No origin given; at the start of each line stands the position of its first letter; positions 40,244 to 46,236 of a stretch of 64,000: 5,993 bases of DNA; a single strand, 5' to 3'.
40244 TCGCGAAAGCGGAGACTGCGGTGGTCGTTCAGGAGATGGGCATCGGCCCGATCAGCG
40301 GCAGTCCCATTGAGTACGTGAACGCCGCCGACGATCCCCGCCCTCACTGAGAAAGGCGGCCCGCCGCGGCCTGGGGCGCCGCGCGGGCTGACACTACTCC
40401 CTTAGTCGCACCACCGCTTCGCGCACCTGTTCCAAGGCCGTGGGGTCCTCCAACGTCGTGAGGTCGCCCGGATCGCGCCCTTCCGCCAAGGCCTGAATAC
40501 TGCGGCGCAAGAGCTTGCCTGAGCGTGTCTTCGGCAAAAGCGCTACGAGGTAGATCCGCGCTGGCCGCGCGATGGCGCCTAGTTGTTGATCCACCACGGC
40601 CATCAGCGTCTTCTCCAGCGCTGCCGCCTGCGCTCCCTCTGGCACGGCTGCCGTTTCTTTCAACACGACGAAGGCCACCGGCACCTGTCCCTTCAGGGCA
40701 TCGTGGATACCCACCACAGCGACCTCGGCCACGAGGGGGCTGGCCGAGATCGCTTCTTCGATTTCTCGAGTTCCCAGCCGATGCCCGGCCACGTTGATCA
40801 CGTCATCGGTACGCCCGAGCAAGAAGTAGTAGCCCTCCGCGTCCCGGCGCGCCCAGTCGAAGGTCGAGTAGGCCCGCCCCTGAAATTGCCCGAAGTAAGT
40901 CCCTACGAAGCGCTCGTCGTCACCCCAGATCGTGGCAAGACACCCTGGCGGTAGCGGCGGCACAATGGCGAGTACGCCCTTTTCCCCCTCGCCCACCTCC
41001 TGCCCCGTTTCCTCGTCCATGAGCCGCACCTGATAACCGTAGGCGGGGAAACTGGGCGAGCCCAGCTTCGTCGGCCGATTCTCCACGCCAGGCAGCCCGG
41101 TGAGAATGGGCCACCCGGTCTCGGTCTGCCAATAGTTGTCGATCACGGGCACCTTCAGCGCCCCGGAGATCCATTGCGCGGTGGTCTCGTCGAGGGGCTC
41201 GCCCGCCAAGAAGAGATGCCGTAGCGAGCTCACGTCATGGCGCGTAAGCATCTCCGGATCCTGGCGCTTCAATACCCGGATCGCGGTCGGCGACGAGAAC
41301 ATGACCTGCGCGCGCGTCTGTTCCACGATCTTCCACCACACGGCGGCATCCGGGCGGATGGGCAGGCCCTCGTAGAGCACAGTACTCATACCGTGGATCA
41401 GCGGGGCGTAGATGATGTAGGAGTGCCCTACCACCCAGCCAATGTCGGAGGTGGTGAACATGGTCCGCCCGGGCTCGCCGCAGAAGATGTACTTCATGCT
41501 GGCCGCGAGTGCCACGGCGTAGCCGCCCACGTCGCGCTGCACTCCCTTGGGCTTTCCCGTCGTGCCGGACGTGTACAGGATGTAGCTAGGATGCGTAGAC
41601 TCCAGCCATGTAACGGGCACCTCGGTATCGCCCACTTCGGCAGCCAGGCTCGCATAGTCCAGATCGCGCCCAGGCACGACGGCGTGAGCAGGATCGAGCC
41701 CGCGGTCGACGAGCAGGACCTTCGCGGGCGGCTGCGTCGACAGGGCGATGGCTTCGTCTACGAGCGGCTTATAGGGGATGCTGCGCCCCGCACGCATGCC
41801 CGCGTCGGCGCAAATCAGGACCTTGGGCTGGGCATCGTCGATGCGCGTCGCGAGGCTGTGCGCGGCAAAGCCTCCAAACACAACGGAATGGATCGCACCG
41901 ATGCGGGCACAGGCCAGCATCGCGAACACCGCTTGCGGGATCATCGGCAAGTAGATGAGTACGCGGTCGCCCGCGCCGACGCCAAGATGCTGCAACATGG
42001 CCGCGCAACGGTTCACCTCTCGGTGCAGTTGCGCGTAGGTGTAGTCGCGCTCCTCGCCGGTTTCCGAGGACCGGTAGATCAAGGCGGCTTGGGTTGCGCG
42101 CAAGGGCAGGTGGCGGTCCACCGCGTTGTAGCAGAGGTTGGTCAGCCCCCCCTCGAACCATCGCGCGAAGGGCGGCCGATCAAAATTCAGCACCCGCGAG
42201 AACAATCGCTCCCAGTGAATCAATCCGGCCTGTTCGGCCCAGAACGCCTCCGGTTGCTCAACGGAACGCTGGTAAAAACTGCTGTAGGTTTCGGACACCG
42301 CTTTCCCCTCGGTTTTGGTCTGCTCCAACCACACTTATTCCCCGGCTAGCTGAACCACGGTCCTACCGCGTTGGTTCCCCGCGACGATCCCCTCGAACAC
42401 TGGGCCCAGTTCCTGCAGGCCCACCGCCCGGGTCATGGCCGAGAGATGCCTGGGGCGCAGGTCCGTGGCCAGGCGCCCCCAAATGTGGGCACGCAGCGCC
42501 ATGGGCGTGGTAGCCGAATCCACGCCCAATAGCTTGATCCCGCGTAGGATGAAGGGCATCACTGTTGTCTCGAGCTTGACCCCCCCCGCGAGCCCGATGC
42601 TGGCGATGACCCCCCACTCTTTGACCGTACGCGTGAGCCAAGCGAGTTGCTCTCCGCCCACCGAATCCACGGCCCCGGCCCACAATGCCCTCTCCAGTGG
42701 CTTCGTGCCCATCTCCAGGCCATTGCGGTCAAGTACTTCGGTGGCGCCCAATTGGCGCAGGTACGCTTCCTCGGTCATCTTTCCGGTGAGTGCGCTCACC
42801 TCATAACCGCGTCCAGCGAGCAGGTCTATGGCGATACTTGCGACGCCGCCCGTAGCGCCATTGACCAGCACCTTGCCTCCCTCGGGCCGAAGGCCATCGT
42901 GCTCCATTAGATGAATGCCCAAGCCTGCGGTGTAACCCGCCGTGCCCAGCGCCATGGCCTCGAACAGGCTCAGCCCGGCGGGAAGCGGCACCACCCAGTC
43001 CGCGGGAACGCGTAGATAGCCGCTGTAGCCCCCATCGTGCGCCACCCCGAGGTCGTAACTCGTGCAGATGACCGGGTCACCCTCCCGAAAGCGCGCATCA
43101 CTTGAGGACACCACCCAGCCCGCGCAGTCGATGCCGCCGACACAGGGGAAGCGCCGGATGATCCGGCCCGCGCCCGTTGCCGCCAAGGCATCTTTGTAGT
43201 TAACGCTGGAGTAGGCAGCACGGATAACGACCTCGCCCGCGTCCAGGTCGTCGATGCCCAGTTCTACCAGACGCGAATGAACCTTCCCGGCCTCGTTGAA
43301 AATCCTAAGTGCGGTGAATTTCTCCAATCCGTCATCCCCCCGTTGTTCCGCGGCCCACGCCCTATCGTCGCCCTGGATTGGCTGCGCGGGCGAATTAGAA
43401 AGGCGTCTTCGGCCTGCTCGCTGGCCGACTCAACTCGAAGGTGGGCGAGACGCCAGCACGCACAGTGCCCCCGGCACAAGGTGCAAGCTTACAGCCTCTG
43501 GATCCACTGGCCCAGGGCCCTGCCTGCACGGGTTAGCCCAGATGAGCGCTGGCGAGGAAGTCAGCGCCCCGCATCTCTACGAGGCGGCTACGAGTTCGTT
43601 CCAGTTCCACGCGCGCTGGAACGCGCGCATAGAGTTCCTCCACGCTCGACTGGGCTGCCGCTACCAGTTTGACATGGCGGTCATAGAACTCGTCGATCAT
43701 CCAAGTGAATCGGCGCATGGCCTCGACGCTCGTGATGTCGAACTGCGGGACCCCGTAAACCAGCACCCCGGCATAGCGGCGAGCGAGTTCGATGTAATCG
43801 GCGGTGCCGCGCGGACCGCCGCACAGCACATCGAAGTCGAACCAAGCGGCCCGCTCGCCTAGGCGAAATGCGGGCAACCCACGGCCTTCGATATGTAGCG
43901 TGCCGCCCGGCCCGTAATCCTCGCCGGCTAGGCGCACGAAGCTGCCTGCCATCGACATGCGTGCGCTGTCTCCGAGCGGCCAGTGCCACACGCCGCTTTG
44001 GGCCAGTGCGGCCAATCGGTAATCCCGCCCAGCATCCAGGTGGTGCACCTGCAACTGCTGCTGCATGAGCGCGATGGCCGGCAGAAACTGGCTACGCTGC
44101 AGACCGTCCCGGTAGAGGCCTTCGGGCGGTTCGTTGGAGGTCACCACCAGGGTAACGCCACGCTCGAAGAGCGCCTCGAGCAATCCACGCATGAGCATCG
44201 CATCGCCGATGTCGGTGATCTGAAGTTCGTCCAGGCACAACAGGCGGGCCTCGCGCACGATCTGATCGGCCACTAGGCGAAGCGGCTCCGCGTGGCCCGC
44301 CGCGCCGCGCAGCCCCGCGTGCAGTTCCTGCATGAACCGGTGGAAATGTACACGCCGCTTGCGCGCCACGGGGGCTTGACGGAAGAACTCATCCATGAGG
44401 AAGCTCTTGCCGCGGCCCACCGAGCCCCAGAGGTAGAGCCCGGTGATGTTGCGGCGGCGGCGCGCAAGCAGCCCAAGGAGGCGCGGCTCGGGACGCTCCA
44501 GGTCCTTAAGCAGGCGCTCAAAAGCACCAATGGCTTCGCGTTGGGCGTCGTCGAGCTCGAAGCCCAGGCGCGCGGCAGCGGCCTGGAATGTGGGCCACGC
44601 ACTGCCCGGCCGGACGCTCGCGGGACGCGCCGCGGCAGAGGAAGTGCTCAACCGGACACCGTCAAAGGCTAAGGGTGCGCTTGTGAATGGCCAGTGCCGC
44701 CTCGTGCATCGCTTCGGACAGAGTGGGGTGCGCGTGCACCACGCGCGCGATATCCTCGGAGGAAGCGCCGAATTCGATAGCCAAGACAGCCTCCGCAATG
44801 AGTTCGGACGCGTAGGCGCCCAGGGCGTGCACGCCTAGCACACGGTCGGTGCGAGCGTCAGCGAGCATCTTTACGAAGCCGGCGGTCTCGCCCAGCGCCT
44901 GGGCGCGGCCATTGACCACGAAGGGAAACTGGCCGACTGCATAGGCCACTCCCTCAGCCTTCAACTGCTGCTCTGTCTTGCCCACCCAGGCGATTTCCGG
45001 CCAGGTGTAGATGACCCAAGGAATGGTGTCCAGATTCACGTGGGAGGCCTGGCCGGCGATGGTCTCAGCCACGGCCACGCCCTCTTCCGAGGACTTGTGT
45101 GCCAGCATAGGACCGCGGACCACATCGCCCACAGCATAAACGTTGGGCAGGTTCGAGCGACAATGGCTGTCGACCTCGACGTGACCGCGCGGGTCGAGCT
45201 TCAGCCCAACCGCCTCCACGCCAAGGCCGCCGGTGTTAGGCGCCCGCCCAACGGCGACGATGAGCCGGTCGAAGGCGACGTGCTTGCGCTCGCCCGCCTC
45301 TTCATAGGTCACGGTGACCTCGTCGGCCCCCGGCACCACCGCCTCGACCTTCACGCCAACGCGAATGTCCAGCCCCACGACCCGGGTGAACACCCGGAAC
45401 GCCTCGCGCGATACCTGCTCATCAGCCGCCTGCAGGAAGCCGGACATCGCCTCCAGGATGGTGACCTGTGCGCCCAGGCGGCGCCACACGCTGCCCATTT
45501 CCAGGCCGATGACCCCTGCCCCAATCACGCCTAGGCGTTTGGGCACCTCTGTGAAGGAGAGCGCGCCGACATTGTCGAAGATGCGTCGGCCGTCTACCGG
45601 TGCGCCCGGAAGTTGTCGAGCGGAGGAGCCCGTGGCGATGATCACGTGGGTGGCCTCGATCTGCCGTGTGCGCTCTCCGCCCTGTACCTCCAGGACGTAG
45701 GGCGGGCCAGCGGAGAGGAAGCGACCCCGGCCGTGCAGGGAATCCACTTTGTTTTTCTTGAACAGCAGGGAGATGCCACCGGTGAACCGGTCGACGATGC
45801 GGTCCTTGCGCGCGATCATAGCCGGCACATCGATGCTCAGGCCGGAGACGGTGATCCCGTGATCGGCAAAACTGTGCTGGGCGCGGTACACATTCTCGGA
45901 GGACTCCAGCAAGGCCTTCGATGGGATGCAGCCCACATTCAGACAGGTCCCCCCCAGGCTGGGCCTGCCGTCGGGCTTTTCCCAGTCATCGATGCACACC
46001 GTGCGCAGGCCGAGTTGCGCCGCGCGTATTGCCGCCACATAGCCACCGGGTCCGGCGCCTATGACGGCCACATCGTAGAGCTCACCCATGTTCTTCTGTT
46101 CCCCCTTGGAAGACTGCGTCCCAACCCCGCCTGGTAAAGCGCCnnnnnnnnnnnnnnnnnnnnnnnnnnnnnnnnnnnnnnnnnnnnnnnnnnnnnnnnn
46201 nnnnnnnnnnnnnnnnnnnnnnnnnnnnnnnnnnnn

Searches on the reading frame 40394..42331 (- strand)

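Call 65: search_protein_families(library=pfam, proteins=[window:40394-42331:-], max_evalue=0.00001)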
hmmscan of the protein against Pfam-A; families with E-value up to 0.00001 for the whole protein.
window:40394-42331:- (645 aa): 3 families
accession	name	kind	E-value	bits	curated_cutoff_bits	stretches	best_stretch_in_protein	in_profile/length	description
PF00501.34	AMP-binding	-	1e-76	258.7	29.9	1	82-456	12-374/384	AMP-binding enzyme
PF13193.12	AMP-binding_C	-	5.3e-24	85.4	24.5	1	523-606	1-76/76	AMP-binding enzyme C-terminal domain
PF16177.11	ACAS_N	-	2.1e-21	75.9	27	1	16-70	1-55/55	Acetyl-coenzyme A synthetase N-terminus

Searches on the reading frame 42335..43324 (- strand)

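Call 65: search_protein_families(library=pfam, proteins=[window:42335-43324:-], max_evalue=0.00001)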
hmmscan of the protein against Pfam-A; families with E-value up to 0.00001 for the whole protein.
window:42335-43324:- (329 aa): 2 families
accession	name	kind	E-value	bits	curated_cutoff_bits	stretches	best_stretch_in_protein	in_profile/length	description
PF08240.17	ADH_N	-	2.3e-13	50.7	23.5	1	29-115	2-103/104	Alcohol dehydrogenase GroES-like domain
PF00107.32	ADH_zinc_N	-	2.4e-08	34.5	31.8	1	160-271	1-115/129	Zinc-binding dehydrogenase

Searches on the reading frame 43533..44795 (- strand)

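Call 65: search_protein_families(library=pfam, proteins=[window:43533-44795:-], max_evalue=0.00001)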
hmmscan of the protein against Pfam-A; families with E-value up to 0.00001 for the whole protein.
window:43533-44795:- (420 aa): 1 family
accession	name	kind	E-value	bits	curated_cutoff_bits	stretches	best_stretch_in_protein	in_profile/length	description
PF03969.22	AFG1_ATPase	-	3.2e-111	372.2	27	1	70-415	7-359/361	AFG1-like ATPase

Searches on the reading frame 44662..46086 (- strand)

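Call 66: search_protein_families(library=pfam, proteins=[window:44662-46086:-], max_evalue=0.00001)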
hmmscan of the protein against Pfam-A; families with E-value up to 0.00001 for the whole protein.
window:44662-46086:- (474 aa): 9 families
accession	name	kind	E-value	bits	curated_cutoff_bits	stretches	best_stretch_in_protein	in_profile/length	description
PF07992.20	Pyr_redox_2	-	3.6e-70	237.1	26.1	1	4-336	1-291/291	Pyridine nucleotide-disulphide oxidoreductase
PF02852.28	Pyr_redox_dim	-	1.2e-39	135.4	25.3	1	355-464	1-110/110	Pyridine nucleotide-disulphide oxidoreductase, dimerisation domain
PF00070.33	Pyr_redox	-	3.5e-15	56.7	22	1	184-261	1-79/82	Pyridine nucleotide-disulphide oxidoreductase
PF01134.28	GIDA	-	1.6e-07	31.1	22.1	0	5-59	1-46/391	Glucose inhibited division protein A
PF00890.30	FAD_binding_2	-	2e-07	31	20.4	0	5-34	1-30/414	FAD binding domain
PF03486.20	HI0933_like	-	6.8e-07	29.4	50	0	5-39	2-36/244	HI0933-like protein Rossmann domain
PF13738.12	Pyr_redox_3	-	1.5e-06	28.2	30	0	140-320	120-305/305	Pyridine nucleotide-disulphide oxidoreductase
PF01262.27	AlaDh_PNT_C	-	3.3e-06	27.1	23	0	183-232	29-78/214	Alanine dehydrogenase/PNT, C-terminal domain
PF12831.13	FAD_oxidored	-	9.1e-06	25.6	27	1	5-34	1-30/416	FAD dependent oxidoreductase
